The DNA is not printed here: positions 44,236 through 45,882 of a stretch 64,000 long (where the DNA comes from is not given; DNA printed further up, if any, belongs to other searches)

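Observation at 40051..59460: Glycan locus with three ATP-grasp ligases and an MmgE/PrpD enzyme: predicted amide-linked, non-acetyl decoration of a 4-amino sugar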

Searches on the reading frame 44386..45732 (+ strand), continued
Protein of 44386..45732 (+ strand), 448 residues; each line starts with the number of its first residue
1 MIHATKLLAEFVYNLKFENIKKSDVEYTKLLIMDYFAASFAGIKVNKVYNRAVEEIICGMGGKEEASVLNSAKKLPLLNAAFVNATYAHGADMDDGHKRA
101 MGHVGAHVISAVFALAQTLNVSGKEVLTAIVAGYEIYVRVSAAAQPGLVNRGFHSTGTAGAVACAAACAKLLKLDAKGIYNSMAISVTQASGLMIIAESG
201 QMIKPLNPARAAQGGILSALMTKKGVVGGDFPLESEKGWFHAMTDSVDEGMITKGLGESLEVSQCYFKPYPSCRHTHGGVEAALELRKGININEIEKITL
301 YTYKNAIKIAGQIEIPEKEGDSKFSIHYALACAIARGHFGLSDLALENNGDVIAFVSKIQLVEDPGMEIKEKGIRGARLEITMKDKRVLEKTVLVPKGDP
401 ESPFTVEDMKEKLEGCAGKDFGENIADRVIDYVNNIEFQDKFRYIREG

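Call 48: search_protein_families(library=ncbifam, proteins=[L002:7704-9011:+, L007:19099-20391:+, L068:12163-13428:+, L078:14185-15510:+, L067:15530-16120:+, L075:15960-16988:+, L076:6343-7419:+, L068:11235-12278:+, L003:8465-9847:+, L007:18124-19026:+], max_evalue=0.00001)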
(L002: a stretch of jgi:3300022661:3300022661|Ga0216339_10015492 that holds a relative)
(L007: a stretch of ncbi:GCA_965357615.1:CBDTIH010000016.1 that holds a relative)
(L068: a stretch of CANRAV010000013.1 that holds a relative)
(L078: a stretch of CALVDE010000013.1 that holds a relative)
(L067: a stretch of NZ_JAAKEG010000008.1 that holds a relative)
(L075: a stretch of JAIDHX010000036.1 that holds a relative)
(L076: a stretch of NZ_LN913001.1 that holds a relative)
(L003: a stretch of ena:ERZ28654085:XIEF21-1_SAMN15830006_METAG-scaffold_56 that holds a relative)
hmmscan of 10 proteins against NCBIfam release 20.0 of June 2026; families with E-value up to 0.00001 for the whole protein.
L002:7704-9011:+ (435 aa): 5 families
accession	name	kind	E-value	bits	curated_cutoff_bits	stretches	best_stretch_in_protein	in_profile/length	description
TIGR00785.1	dass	subfamily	5.7e-38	130.8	198.6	1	20-426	13-439/444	DASS family sodium-coupled anion symporter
NF033877.0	arsB_Sta_pI258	exception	5.4e-10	39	760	1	18-153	3-140/429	arsenite efflux transporter membrane subunit ArsB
NF011980.0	PRK15445.1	subfamily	8.8e-09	34.9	457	0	18-150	3-139/430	arsenical efflux pump membrane protein ArsB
TIGR00935.1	2a45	subfamily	2.6e-08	33.5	415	1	19-163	2-150/426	arsenite/antimonite efflux transporter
NF040989.1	MamN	equivalog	3.6e-07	29.3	500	0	19-393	5-382/437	magnetosome biogenesis transporter MamN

L007:19099-20391:+ (430 aa): 2 families
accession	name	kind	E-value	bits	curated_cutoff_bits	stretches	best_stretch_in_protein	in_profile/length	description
TIGR00785.1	dass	subfamily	8.4e-37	126.9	198.6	1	7-421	13-439/444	DASS family sodium-coupled anion symporter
NF040989.1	MamN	equivalog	5.3e-13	48.5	500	1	5-398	4-387/437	magnetosome biogenesis transporter MamN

L068:12163-13428:+ (422 aa): 12 families
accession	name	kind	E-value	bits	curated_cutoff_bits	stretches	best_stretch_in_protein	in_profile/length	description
TIGR03297.1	Ppyr-DeCO2ase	equivalog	6.1e-124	413.7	312.5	1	59-413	1-357/360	phosphonopyruvate decarboxylase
TIGR03846.1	sulfopy_beta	equivalog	2e-26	93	221.5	1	228-413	1-178/182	sulfopyruvate decarboxylase subunit beta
TIGR03845.1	sulfopyru_alph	equivalog_domain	8.3e-23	81.1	147.95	1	50-206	3-154/160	sulfopyruvate decarboxylase subunit alpha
NF004813.0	PRK06163.1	equivalog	5e-19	68.8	240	1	268-392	50-174/202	hypothetical protein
NF005485.1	PRK07092.1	equivalog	4.4e-12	45.6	493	1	220-391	342-519/523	benzoylformate decarboxylase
NF006016.1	PRK08155.1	equivalog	2e-09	36.4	870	0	274-330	408-463/554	acetolactate synthase large subunit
NF006052.0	PRK08199.1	subfamily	2.1e-08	33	539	0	227-391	368-538/559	thiamine pyrophosphate protein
TIGR00118.1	acolac_lg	equivalog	3.2e-07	29.2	538.35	0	274-391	409-535/557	biosynthetic-type acetolactate synthase large subunit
NF006591.0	PRK09124.1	equivalog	4.3e-07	28.6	792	1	269-395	402-534/574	ubiquinone-dependent pyruvate dehydrogenase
NF006203.0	PRK08327.1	equivalog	4.6e-07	28.7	456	0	273-336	430-494/571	thiamine pyrophosphate-requiring protein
NF006524.0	PRK08978.1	equivalog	2.4e-06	26.1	738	0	274-318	400-444/548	acetolactate synthase 2 catalytic subunit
NF005228.0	PRK06725.1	equivalog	6.3e-06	24.6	991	0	274-315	422-463/571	acetolactate synthase large subunit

L078:14185-15510:+ (442 aa): 0 families

L067:15530-16120:+ (197 aa): 8 families
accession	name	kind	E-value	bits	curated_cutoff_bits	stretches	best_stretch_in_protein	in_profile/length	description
TIGR00723.1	ttdB_fumA_fumB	subfamily_domain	8.1e-21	74.7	145.15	1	40-196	2-168/169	FumA C-terminus/TtdB family hydratase beta subunit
NF005310.0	PRK06842.1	equivalog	2.2e-19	69.9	238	1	34-196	5-174/185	Fe-S-containing hydro-lyase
NF006253.0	PRK08395.1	equivalog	4.2e-13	49.3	244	1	35-196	6-164/166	fumarate hydratase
NF011920.0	PRK15391.1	subfamily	4e-12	45.2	1094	1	34-188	367-527/548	class I fumarate hydratase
NF011919.0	PRK15390.1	equivalog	6e-11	41.3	1105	1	24-188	356-527/548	class I fumarate hydratase FumA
NF004708.0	PRK06043.1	equivalog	7.4e-11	42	269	1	36-196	7-177/192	fumarate hydratase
NF006082.0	PRK08228.1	equivalog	1.6e-10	40.8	264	1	33-187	5-169/205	L(+)-tartrate dehydratase subunit beta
NF011921.0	PRK15392.1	equivalog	5.8e-07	28.4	1060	1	38-187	370-525/550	class I fumarate hydratase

L075:15960-16988:+ (343 aa): 3 families
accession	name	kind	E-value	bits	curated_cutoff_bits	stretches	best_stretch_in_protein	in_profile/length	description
NF004885.0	PRK06246.1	equivalog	4.3e-34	118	276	1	57-320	6-264/279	fumarate hydratase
TIGR00722.1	ttdA_fumA_fumB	subfamily_domain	3e-32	111.9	100.65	1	78-323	19-261/273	hydrolyase, tartrate alpha subunit/fumarate domain protein, Fe-S type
NF006084.0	PRK08230.1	equivalog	1.4e-19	70.3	365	1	54-323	7-275/303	L(+)-tartrate dehydratase subunit alpha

L076:6343-7419:+ (359 aa): 0 families

L068:11235-12278:+ (348 aa): 6 families
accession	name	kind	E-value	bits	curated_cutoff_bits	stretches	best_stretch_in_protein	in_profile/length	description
TIGR01293.1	Kv_beta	subfamily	5e-17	61.9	365.4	1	35-310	18-299/319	voltage-dependent potassium channel subunit beta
NF007388.0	PRK09912.1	subfamily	1.6e-14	53.6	448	1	111-314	117-317/346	L-glyceraldehyde 3-phosphate reductase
NF049922.1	MethglyxlRedYdjG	equivalog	4.5e-13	48.9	550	1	52-313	41-306/326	NADH-dependent methylglyoxal reductase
NF008377.0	PRK11172.1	equivalog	5.8e-11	42.1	327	1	40-169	6-136/267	2,5-didehydrogluconate reductase DkgB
NF007912.0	PRK10625.1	equivalog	1e-08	34.9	415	1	34-244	17-260/346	NADP(H)-dependent aldo-keto reductase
NF008598.0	PRK11565.1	equivalog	9.5e-08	31.4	425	1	48-170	29-146/275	2,5-didehydrogluconate reductase DkgA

L003:8465-9847:+ (460 aa): 51 families (the best 25 are shown)
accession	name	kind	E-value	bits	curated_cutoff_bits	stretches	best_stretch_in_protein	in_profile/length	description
NF004839.0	PRK06189.1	equivalog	7.1e-68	229.3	631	1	3-458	5-447/451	allantoinase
TIGR03178.1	allantoinase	equivalog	3e-65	220.7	357.85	1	4-457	3-440/441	allantoinase AllB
NF009941.0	PRK13404.1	subfamily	1.5e-62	211.8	647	1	3-459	6-462/478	dihydropyrimidinase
TIGR02033.1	D-hydantoinase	equivalog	1.9e-62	211.7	393.25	1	3-458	1-454/454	dihydropyrimidinase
NF058539.1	ergo_uti2_ErtD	equivalog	7.4e-56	189.9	650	1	4-458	4-447/449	hydantoin-5-propionate amidohydrolase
NF002668.0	PRK02382.1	equivalog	3.9e-54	184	452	1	10-458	13-428/436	dihydroorotase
NF058538.1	ergo_util_ErtD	equivalog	1.2e-48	166.1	600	1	5-457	4-445/446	hydantoin-5-propionate amidohydrolase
NF005960.0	PRK08044.1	equivalog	6.5e-46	157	688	1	3-457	5-449/453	allantoinase AllB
TIGR00857.1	pyrC_multi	subfamily_domain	1.9e-45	155.6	279.05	1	17-443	4-411/412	dihydroorotase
NF006559.0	PRK09060.1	equivalog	1.8e-43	148.5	482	1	4-450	8-431/444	dihydroorotase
NF005751.0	PRK07575.1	equivalog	6.6e-42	143.5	529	1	3-454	5-432/440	dihydroorotase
NF006841.0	PRK09357.2-2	equivalog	2.4e-34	118.8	640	1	223-441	201-417/421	dihydroorotase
NF006837.0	PRK09357.1-2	equivalog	4.4e-33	114.5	575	2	223-444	206-425/428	dihydroorotase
NF006839.0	PRK09357.1-4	equivalog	6e-33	114.1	576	1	4-442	3-421/422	dihydroorotase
NF006688.0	PRK09236.1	equivalog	2.7e-32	112.1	535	1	2-452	3-436/444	dihydroorotase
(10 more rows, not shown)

L007:18124-19026:+ (300 aa): 9 families
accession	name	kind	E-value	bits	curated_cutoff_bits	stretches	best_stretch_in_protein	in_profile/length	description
TIGR03381.1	agmatine_aguB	equivalog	1.7e-36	126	410.25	1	32-283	26-278/279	N-carbamoylputrescine amidase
NF040852.1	nitrile_Arch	equivalog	9.1e-25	87.3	500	1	33-281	28-260/262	nitrilase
NF033621.1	de_GSH_amidase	exception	1.1e-17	64.3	355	1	32-276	25-253/260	deaminated glutathione amidase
NF009803.0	PRK13287.1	equivalog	1.1e-14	54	406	1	36-272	50-269/333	formamidase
NF043013.1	DeGluthAmidYersProt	equivalog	2.9e-14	52.9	500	1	23-271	24-263/278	deaminated glutathione amidase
TIGR00546.1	lnt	equivalog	1.6e-13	50.6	132.9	1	27-182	188-346/395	apolipoprotein N-acyltransferase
NF007757.0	PRK10438.1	equivalog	2.4e-13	49.9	249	1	27-275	22-249/256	amidohydrolase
NF009802.0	PRK13286.1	equivalog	1.6e-12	47.1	427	1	40-269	53-269/345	aliphatic amidase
NF010588.0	PRK13981.1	equivalog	9.3e-09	34.2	479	1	26-185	25-175/546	NAD+ synthase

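Call 49: list_cluster_members(proteins=[P0001, P0002])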
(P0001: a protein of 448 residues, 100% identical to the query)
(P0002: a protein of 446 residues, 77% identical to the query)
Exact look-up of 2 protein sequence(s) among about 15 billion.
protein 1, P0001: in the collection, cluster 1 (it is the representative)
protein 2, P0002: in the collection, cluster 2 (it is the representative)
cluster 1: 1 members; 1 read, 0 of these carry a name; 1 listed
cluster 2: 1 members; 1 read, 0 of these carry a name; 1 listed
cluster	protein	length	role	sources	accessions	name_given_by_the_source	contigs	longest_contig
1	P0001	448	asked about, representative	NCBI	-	-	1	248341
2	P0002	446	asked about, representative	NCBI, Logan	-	-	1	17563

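Call 51: search_protein_families(library=pfam, proteins=[L075:13525-14436:+, L075:6686-8632:+, L075:2936-5524:+, L075:2356-2973:+, L047:3876-4721:+, L047:4711-5625:+, L047:5625-6560:+, L073:7256-8635:+, L073:12394-13800:+, L075:16946-18301:+], max_evalue=0.01)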
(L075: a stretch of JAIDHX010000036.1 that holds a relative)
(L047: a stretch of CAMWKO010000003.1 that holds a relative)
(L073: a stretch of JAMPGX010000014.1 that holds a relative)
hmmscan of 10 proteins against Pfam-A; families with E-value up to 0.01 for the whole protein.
L075:13525-14436:+ (304 aa): 0 families

L075:6686-8632:+ (649 aa): 3 families
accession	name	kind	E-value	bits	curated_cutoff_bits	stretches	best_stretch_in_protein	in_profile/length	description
PF00733.27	Asn_synthase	-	4.5e-50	171.7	21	1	276-636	3-353/354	Asparagine synthase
PF13537.11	GATase_7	-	2.2e-40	137.9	25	1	79-198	2-122/123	Glutamine amidotransferase domain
PF13522.11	GATase_6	-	6.1e-36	123.8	27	1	73-193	11-130/130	Glutamine amidotransferase domain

L075:2936-5524:+ (863 aa): 1 family
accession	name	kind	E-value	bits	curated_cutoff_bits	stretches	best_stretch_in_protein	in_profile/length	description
PF04991.19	LicD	-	9.4e-35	121.2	22.6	1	45-296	1-226/227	LicD family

L075:2356-2973:+ (206 aa): 2 families
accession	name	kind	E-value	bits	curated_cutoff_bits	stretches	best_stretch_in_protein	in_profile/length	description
PF13580.11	SIS_2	-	9.6e-17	61.7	27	1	22-151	7-138/138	SIS domain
PF01380.27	SIS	-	7e-11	42.5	25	1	111-178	48-118/131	SIS domain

L047:3876-4721:+ (282 aa): 4 families
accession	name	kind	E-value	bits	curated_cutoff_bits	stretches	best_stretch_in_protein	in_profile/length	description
PF00456.26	Transketolase_N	-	4.2e-32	111.9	22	1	17-257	3-254/334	Transketolase, thiamine diphosphate binding domain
PF00676.26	E1_dh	-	5.3e-11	42.5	22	1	104-234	80-208/300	Dehydrogenase E1 component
PF13292.11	DXP_synthase_N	-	1.1e-09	38.5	21.2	1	9-187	11-171/274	1-deoxy-D-xylulose-5-phosphate synthase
PF02775.26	TPP_enzyme_C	-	3.1e-07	30.7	21.9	1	122-242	24-149/151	Thiamine pyrophosphate enzyme, C-terminal TPP binding domain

L047:4711-5625:+ (305 aa): 3 families
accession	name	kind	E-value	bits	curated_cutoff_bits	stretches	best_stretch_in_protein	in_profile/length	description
PF02779.29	Transket_pyr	-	3.7e-36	124.8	27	1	2-162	4-171/174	Transketolase, pyrimidine binding domain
PF02780.25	Transketolase_C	-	8.1e-16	58.5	25.9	1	174-296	1-124/124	Transketolase, C-terminal domain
PF17147.9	PFOR_II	-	7.2e-05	23.5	27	1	187-252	5-70/102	Pyruvate:ferredoxin oxidoreductase core domain II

L047:5625-6560:+ (312 aa): 10 families
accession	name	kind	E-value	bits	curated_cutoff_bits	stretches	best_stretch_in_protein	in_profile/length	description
PF01370.27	Epimerase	-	6.1e-36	124.5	20.9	1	12-236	1-239/240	NAD dependent epimerase/dehydratase family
PF16363.11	GDP_Man_Dehyd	-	1.9e-19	70.8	27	1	13-265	1-274/332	GDP-mannose 4,6 dehydratase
PF04321.23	RmlD_sub_bind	-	5.1e-09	36.1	27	1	11-180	2-155/287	RmlD substrate binding domain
PF02719.21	Polysacc_synt_2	-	1.1e-05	25.2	20.2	1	12-82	1-85/293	Polysaccharide biosynthesis protein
PF01073.25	3Beta_HSD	-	0.00017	21.2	22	0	13-83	1-75/280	3-beta hydroxysteroid dehydrogenase/isomerase family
PF13460.12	NAD_binding_10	-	0.00031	21.1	27.2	1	16-173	1-143/184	NAD(P)H-binding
PF01113.26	DapB_N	-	0.00061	20.3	25.6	1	11-62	2-54/124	Dihydrodipicolinate reductase, N-terminus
PF05368.20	NmrA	-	0.0034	17.5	27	0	10-71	3-68/298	NmrA-like family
PF03435.24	Sacchrp_dh_NADP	-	0.0044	17.8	25.1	0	12-88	1-82/129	Saccharopine dehydrogenase NADP binding domain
PF01118.30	Semialdhyde_dh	-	0.0096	16.8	26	0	11-50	1-39/121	Semialdehyde dehydrogenase, NAD binding domain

L073:7256-8635:+ (460 aa): 2 families
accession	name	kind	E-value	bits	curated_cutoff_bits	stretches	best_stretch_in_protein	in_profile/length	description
PF04055.27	Radical_SAM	-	3.1e-09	37.6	29.5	1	99-236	5-140/166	Radical SAM superfamily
PF13186.11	SPASM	-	0.0033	18.1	21.5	1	4-65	1-66/67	Iron-sulfur cluster-binding domain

L073:12394-13800:+ (469 aa): 2 families
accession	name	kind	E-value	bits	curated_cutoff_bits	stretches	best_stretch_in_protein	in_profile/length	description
PF13186.11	SPASM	-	3e-10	40.6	21.5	1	9-71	1-66/67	Iron-sulfur cluster-binding domain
PF04055.27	Radical_SAM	-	9.2e-10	39.4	29.5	1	106-268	6-164/166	Radical SAM superfamily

L075:16946-18301:+ (452 aa): 2 families
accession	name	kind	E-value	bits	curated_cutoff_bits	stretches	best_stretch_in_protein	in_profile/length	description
PF00535.33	Glycos_transf_2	-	6.1e-13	49.5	23.3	1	44-154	6-108/168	Glycosyl transferase family 2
PF13641.12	Glyco_tranf_2_3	-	0.00013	22.5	27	1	43-152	8-114/230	Glycosyltransferase like family 2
